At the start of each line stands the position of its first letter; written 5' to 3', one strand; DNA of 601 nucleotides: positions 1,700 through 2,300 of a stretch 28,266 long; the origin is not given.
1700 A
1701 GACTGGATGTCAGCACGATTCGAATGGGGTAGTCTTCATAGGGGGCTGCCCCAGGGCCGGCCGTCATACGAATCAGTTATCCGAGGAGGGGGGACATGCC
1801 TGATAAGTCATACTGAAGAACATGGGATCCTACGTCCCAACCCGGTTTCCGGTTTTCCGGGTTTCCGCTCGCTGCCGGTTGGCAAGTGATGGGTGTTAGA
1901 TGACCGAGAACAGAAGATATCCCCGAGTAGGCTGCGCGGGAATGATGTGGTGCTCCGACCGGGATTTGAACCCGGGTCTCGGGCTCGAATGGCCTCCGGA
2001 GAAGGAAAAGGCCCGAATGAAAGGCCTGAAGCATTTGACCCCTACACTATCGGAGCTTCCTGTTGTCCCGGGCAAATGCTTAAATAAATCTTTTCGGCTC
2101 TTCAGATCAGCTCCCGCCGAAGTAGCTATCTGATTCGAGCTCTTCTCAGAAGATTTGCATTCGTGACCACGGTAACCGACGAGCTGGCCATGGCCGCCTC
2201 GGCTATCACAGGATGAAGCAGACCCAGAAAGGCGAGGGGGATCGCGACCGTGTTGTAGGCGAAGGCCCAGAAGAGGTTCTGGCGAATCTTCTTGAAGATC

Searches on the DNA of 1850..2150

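Call 14: search_rna_families(source=window, start=1850, end=2150, threshold=gathering, show_alignments=1)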
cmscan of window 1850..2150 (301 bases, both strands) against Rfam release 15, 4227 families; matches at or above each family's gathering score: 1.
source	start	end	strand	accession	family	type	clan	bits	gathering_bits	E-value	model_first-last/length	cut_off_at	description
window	1951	2056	-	RF00005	tRNA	Gene; tRNA;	CL00001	43.5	29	2.9e-08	1-71/71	no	tRNA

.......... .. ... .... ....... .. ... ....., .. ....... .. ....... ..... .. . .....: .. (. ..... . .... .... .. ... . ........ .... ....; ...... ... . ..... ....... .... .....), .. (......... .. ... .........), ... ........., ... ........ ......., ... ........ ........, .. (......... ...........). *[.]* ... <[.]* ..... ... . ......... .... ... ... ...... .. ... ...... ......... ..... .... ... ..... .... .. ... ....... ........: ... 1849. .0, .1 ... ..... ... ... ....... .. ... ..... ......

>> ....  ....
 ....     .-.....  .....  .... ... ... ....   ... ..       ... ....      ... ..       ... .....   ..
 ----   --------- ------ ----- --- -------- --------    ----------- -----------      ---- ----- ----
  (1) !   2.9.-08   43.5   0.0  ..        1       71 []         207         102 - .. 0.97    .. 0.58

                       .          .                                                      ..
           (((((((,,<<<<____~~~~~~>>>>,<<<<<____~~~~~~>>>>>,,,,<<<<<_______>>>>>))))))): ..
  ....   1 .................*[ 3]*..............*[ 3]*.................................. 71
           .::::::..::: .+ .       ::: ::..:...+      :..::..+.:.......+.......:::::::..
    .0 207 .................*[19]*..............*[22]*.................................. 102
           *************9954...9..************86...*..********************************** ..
